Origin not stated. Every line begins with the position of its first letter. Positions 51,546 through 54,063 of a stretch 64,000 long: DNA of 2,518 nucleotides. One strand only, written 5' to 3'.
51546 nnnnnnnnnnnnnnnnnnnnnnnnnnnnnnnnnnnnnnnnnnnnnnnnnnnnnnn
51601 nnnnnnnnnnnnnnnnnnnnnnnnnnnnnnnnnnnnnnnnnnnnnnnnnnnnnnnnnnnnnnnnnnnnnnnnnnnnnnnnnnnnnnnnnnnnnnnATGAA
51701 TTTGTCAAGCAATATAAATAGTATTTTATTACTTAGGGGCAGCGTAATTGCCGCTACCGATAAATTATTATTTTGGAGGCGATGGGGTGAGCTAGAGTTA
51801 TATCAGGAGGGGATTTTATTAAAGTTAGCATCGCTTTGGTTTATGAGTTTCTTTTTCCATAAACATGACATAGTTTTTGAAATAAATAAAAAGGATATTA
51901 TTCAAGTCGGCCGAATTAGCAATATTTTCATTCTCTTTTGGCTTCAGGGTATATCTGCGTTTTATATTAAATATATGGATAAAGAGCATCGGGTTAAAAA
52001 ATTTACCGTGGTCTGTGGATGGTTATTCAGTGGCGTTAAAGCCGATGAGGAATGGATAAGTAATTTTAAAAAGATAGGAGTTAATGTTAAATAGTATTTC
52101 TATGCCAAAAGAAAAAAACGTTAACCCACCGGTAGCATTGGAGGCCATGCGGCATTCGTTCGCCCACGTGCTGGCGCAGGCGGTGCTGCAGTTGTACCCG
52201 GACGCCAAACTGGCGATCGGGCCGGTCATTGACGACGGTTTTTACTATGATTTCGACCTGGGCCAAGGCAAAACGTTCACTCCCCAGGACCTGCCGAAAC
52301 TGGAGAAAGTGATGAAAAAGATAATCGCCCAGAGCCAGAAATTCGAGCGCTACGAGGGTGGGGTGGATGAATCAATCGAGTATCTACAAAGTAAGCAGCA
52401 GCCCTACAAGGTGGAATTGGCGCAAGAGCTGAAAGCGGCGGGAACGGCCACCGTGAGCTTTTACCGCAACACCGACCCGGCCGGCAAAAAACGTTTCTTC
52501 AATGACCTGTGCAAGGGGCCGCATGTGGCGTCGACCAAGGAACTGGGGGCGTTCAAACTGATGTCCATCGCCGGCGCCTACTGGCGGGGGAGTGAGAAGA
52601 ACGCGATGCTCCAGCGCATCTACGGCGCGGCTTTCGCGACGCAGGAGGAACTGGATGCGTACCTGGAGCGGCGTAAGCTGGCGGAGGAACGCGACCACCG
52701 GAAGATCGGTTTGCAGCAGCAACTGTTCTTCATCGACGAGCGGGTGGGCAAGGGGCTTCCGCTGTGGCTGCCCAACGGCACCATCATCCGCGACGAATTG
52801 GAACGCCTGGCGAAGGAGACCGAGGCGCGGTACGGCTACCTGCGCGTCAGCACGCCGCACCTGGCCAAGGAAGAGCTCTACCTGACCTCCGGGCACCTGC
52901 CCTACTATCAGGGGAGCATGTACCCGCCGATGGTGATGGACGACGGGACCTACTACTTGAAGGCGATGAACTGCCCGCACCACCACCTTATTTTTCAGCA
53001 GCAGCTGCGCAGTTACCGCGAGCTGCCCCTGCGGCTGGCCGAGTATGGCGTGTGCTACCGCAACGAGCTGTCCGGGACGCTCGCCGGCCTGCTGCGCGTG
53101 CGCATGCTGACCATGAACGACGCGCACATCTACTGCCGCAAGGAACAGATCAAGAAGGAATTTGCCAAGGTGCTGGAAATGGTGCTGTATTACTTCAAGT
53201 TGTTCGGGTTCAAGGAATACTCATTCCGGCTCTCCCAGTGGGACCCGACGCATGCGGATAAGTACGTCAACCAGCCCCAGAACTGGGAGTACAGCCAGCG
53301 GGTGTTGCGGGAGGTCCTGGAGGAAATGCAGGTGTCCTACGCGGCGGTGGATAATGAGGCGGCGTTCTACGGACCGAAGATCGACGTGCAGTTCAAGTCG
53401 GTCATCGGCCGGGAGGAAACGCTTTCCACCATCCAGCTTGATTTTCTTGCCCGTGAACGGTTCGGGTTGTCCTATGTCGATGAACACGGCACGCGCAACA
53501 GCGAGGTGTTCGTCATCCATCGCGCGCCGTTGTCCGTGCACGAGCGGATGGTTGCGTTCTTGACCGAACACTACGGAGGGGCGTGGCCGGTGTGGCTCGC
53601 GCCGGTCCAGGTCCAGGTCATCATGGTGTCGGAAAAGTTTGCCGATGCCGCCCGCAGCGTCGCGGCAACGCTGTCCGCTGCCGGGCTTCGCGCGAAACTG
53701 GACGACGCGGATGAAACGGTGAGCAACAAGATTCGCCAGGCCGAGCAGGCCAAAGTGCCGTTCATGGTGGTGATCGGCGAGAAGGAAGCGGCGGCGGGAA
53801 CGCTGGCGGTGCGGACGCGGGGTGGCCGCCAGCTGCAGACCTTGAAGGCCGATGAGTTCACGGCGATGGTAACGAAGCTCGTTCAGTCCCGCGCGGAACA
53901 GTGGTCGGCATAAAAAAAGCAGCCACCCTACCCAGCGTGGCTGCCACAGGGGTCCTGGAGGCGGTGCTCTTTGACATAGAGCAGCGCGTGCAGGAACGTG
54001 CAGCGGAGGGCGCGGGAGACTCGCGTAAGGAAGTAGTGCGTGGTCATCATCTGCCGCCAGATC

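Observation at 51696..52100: ~33%-GC ORF translationally coupled to a GNAT acetyltransferase and overlapping the thrS start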

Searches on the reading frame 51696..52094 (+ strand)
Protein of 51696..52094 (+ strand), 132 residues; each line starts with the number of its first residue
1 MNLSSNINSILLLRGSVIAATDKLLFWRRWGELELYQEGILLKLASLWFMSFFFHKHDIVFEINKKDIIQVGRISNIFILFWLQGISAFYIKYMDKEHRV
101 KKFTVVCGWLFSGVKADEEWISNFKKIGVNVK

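Call 4: search_protein_families(library=pfam, proteins=[window:51696-52094:+], max_evalue=1)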
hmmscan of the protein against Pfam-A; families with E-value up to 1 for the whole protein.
window:51696-52094:+ (132 aa): 0 families

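Call 9: find_homologous_proteins(query=window:51696-52091:+, max_evalue=10)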
Query window:51696-52091:+ (132 aa): 1 proteins with E <= 10 among 11 candidates.
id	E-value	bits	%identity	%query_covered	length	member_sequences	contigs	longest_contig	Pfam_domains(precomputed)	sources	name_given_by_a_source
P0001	1.7e-47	179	100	63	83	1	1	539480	-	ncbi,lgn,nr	ncbi:MAG: hypothetical protein G01um101431_61 [Parcubacteria group bacterium Gr01-1014_31]|nr:MAG: h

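Call 10: search_protein_families(library=phrogs, proteins=[window:51696-52091:+], max_evalue=10)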
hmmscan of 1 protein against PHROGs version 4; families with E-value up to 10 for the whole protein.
window:51696-52091:+ (132 aa): 0 families

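Call 11: search_protein_families(library=padloc, proteins=[window:51696-52091:+], max_evalue=10)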
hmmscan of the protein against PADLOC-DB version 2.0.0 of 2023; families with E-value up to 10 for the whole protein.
window:51696-52091:+ (132 aa): 0 families

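Call 14: find_encoding_contigs(protein=P0001, flank=6000, max_places=10)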
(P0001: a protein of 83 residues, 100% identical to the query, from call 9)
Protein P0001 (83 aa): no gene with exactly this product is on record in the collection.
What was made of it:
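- Tried and rejected: The exact-product look-up of the 83-aa protein P0001 found no gene record (call 14).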

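Call 27: predict_structure(protein=window:51696-52091:+)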
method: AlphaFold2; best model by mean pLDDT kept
length: 132 residues; sequences in the alignment: 1
mean_pLDDT: 45.2   pTM: 0.23
mean pLDDT of the five models: 45.2, 44.4, 41.8, 41.6, 35.5
residues with pLDDT >= 90: 0; 70-90: 0; 50-70: 37; < 50: 95
segments of 3 or more residues with pLDDT < 50: 1-4, 6-15, 21-41, 50-77, 97-109, 111-116, 127-132
pLDDT, mean of each block of 10 residues (from residue 1): 44 45 43 44 52 38 32 43 55 50 48 49 47 41
secondary structure, 60 per line:
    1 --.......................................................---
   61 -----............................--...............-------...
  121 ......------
elements in order: H3-57 H66-93 H96-110 H118-126

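Call 28: search_protein_representatives(protein=window:51696-52091:+)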
Query: 132 residues. Proteins with E-value up to 0.001 (for the whole library): 2; up to 1e-10: 1; up to 1e-30: 1. The best 2 are listed.
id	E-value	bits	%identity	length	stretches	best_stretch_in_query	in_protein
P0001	5.5e-48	178.6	100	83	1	50-132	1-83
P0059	1.6e-05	41.2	29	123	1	13-132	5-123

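Call 30: find_encoding_contigs(protein=P0059, flank=8000, max_places=6)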
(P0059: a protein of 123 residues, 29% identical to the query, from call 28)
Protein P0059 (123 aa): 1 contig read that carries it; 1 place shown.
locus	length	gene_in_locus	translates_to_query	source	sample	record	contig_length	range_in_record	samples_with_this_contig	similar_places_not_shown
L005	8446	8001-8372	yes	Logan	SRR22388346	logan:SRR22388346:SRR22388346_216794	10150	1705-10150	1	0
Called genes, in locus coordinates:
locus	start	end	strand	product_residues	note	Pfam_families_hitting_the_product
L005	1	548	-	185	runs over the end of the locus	-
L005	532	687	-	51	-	-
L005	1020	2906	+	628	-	PF00456:Transketolase_N, PF13292:DXP_synthase_N (weak), PF02779:Transket_pyr, PF02780:Transketolase_C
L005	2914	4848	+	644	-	-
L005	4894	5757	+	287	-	PF00923:TAL_FSA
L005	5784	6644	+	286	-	PF00923:TAL_FSA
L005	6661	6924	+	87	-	PF01541:GIY-YIG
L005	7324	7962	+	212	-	PF04199:Cyclase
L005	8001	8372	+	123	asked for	-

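Call 34: find_homologous_proteins(query=A3, max_evalue=10)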
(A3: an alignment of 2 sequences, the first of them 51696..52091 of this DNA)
Query A3 (2 sequences) (132 aa, profile of the alignment): 2 proteins with E <= 10 among 49 candidates.
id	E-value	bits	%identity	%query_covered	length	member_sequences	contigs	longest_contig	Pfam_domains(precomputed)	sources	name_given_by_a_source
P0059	5.1e-61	223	28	92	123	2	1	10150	-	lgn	-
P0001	3.3e-37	146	100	63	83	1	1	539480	-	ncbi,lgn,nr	ncbi:MAG: hypothetical protein G01um101431_61 [Parcubacteria group bacterium Gr01-1014_31]|nr:MAG: h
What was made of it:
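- The family is an ORFan (calls 9, 28, 34).
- Tried and rejected: Word-indexed search of 5.8 billion protein clusters, with the single sequence and with the two-sequence profile (calls 9, 34).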

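Call 35: find_related_loci(query=A3, collection=viral_contigs, flank=5000)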
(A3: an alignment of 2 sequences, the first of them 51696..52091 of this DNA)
Query A3 (132 aa) in viral_contigs; peptide patterns used: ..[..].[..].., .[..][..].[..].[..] (x = any residue, [..] = any of these).
598 stretches matched a pattern, but none encodes a relative of the query by tblastn (E <= 1e-3).

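Call 36: find_related_loci(query=A3, collection=genome_contigs, flank=6000)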
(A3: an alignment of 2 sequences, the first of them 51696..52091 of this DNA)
Query A3 (132 aa) in genome_contigs; peptide patterns used: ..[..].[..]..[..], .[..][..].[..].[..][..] (x = any residue, [..] = any of these).
444 stretches matched a pattern, but none encodes a relative of the query by tblastn (E <= 1e-3).

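Call 37: find_related_loci(query=A3, collection=metagenome_contigs, flank=6000)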
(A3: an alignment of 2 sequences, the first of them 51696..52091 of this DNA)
Query A3 (132 aa) in metagenome_contigs; peptide patterns used: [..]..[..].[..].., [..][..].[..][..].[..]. (x = any residue, [..] = any of these).
600 stretches matched a pattern, but none encodes a relative of the query by tblastn (E <= 1e-3).
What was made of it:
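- Tried and rejected: Degenerate-pattern plus tblastn scans of viral, genome and metagenome contigs (calls 35-37).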

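Call 40: search_protein_families(library=pfam, proteins=[P0059, window:51696-52091:+], max_evalue=10)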
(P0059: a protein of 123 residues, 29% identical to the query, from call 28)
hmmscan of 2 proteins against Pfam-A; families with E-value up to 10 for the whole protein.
P0059 (123 aa): 1 family
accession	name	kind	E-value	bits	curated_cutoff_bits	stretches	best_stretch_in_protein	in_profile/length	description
PF14076.12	DUF4258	-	0.21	12.3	25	1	57-93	28-65/71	Domain of unknown function (DUF4258)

window:51696-52091:+ (132 aa): 0 families
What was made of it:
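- On Bacterial PH-like (bPH/GRAM-like) domain, my by-eye impression of the ORF product: No Pfam hit (calls 4, 40).
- The ORF has no RHH/DUF1778 hit (calls 4, 40).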

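Call 41: search_solved_structures(query=A3, max_evalue=10)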
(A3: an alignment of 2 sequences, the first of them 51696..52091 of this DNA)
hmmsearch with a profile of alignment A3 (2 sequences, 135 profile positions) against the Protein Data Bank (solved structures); distinct sequences matched with E-value up to 10: 0.

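Call 48: predict_structure(alignment_id=A3)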
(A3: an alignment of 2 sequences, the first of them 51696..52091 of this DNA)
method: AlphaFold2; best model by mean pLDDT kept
length: 132 residues; sequences in the alignment: 2
mean_pLDDT: 37.6   pTM: 0.25
mean pLDDT of the five models: 37.6, 35.0, 34.6, 34.4, 33.7
residues with pLDDT >= 90: 0; 70-90: 0; 50-70: 4; < 50: 128
segments of 3 or more residues with pLDDT < 50: 1-96, 98-100, 102-120, 123-132
pLDDT, mean of each block of 10 residues (from residue 1): 27 26 29 35 35 36 43 41 42 48 42 42 44 37
secondary structure, 60 per line:
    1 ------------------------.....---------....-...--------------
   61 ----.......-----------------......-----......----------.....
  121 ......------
elements in order: H25-29 E39-42 E68-71 E89-94 E100-105 H116-126
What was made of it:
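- On Bacterial PH-like (bPH/GRAM-like) domain, my by-eye impression of the ORF product: The second shows a few strands and a C-terminal helix but is unreliable (calls 27, 48).
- AlphaFold2 models were unusable (pLDDT 45 and 38; calls 27, 48).
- Tried and rejected: AlphaFold2 from the single sequence (pLDDT 45, all-helical) and from the two-sequence alignment (pLDDT 38) disagree with each other and are unusable (calls 27, 48).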

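Call 50: search_dna_similar(query=window:51696-52091:+, collection=phages, mode=protein, max_evalue=1)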
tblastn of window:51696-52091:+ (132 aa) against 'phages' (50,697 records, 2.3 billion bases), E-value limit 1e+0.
No match.

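Call 51: search_dna_similar(query=window:51696-52091:+, collection=plasmids, mode=protein, max_evalue=1)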
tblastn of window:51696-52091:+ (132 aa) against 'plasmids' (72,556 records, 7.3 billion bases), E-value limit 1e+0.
No match.
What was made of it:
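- Tried and rejected: tblastn against phage and plasmid collections (calls 50, 51).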

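Call 67: search_protein_families(library=ncbifam, proteins=[window:51696-52091:+, P0059], max_evalue=1)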
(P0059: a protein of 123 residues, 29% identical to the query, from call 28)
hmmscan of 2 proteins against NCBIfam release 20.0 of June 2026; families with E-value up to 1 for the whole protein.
window:51696-52091:+ (132 aa): 1 family
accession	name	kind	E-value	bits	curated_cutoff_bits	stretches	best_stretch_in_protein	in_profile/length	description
NF010399.0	PRK13825.1-3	equivalog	0.12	11.2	863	1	14-80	342-402/417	conjugal transfer protein TraB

P0059 (123 aa): 0 families
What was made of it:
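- No nuclease, recombinase or HUH signature appears in any profile library (calls 4, 10, 40, 67).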

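Call 68: list_cluster_members(proteins=[P0059, P0001])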
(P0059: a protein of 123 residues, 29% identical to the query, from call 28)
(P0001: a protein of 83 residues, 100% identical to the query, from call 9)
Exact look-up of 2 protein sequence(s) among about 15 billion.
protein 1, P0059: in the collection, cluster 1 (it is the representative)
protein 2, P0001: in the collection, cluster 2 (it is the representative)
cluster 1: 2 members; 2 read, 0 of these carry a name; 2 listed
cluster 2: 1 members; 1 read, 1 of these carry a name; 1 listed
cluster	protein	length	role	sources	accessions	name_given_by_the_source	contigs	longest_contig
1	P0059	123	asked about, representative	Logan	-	-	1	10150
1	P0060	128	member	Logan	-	-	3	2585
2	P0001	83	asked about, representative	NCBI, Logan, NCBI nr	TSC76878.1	MAG: hypothetical protein G01um101431_61 [Parcubacteria group bacterium Gr01-1014_31]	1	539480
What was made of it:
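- Checked: GenBank annotates only an 83-aa version, TSC76878.1 (calls 9, 68).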

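Call 70: find_encoding_contigs(protein=P0060, flank=3000, max_places=4)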
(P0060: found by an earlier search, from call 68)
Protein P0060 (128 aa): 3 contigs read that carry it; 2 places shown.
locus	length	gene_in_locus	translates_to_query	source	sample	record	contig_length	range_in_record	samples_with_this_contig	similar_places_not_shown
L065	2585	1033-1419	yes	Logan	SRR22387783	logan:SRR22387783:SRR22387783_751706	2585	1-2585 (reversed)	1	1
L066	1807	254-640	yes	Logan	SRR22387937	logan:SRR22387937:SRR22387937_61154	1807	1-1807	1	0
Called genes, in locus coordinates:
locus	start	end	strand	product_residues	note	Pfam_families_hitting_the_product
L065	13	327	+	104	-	-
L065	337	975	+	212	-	PF04199:Cyclase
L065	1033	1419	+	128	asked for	-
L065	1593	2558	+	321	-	PF01380:SIS (weak), PF10432:bact-PGI_C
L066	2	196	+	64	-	?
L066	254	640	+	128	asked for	-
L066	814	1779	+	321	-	PF01380:SIS (weak), PF10432:bact-PGI_C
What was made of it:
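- On GNAT-RHH type II toxin-antitoxin module: The ORF's homologs occur without a GNAT (calls 30, 70).
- It persists in several samples (calls 68, 70). The ORF's homologs are not next to any GNAT (calls 30, 70).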

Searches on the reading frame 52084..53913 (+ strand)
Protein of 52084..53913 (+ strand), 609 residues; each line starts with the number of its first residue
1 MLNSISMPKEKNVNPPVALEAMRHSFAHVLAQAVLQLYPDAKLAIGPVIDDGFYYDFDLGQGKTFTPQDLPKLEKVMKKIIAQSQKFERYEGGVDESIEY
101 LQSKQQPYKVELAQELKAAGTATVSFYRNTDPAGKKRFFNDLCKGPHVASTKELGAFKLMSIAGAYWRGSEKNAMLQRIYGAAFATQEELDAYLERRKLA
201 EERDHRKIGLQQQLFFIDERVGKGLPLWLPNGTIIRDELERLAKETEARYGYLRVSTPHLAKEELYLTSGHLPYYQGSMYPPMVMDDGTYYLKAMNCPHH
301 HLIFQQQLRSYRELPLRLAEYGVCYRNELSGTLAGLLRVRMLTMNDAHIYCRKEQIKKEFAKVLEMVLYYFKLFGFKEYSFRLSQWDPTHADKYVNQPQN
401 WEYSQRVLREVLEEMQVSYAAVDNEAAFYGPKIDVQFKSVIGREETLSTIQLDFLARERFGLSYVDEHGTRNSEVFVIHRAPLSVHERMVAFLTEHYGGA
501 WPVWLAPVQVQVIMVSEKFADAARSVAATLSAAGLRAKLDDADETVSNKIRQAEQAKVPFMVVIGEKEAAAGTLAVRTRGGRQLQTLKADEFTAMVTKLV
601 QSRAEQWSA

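Call 4: search_protein_families(library=pfam, proteins=[window:52084-53913:+], max_evalue=1)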
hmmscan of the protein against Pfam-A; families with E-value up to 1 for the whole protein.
window:52084-53913:+ (609 aa): 4 families
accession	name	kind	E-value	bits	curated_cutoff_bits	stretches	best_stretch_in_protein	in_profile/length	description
PF00587.30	tRNA-synt_2b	-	1e-36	127.1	29.3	1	288-497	9-179/179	tRNA synthetase class II core domain (G, H, P, S and T)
PF03129.25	HGTP_anticodon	-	1.9e-24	86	21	1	509-598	1-93/94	Anticodon binding domain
PF07973.19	tRNA_SAD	-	2.8e-14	53.3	24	1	124-180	1-44/44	Threonyl and Alanyl tRNA synthetase second additional domain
PF20072.4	DUF6468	-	0.18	12.4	26.9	1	527-578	21-72/76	Domain of unknown function (DUF6468)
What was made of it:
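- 52102..53913 (+): thrS (threonyl-tRNA synthetase), counted from the conserved start MPKEK. It has editing, class II core and anticodon-binding domains but no N-terminal TGS-domain hit. Pfam PF07973, PF00587, PF03129 (call 4).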
